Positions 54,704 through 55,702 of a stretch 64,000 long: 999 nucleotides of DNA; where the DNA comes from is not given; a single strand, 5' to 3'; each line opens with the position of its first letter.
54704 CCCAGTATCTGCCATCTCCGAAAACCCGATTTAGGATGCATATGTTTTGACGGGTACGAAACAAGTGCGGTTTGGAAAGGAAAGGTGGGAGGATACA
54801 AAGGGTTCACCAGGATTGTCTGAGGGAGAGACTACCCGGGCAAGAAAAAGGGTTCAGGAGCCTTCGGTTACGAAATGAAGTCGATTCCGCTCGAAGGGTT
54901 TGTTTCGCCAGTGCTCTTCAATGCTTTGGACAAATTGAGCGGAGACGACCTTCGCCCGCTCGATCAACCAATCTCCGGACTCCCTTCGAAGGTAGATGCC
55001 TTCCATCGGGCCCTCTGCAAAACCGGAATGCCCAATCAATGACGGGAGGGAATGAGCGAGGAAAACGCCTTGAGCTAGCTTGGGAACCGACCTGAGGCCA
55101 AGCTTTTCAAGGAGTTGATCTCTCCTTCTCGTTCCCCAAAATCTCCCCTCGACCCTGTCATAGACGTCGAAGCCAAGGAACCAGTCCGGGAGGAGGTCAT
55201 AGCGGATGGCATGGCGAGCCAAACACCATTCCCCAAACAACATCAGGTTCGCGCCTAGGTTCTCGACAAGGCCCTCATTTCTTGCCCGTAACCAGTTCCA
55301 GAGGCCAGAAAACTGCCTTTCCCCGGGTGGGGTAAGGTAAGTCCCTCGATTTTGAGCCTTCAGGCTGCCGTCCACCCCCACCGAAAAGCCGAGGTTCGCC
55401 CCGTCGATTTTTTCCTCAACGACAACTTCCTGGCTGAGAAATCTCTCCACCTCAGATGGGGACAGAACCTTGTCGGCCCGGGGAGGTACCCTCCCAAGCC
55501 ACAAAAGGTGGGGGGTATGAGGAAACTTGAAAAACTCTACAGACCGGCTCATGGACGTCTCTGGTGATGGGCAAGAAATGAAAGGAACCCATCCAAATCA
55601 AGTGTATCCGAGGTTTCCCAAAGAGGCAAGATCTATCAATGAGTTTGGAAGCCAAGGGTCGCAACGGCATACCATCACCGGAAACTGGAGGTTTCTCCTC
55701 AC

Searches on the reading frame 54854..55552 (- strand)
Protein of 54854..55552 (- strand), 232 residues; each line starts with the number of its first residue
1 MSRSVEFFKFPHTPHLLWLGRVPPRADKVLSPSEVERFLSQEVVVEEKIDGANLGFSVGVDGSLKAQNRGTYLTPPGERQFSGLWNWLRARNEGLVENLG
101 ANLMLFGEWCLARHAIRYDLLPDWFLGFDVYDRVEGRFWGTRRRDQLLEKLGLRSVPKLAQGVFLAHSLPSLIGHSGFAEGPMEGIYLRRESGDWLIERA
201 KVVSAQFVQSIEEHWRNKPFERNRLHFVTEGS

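Call 3: search_protein_families(library=pfam, proteins=[window:54854-55552:-], max_evalue=1)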
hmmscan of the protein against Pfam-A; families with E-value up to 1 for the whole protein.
window:54854-55552:- (232 aa): 2 families
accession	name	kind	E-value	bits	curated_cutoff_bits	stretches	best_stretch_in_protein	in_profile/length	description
PF09414.15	RNA_ligase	-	1.8e-32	113.3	27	1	42-202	2-170/171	RNA ligase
PF25138.1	Phage_H_T_join_3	-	0.22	12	27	1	166-205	31-70/125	Phage head-tail joining protein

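Call 4: search_protein_families(library=padloc, proteins=[window:54854-55552:-], max_evalue=1)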
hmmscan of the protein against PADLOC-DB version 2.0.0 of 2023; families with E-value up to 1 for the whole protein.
window:54854-55552:- (232 aa): 0 families

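Call 6: search_protein_families(library=ncbifam, proteins=[window:54854-55552:-], max_evalue=1)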
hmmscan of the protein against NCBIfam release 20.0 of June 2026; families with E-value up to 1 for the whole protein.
window:54854-55552:- (232 aa): 2 families
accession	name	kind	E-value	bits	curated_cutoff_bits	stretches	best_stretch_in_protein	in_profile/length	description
TIGR01209.1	TIGR01209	hypoth_equivalog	4e-05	22.6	136.9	1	35-160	73-195/375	RNA ligase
NF000254.1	macrolide_MphA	exception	0.057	12.8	550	1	55-119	192-252/293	Mph(A) family macrolide 2'-phosphotransferase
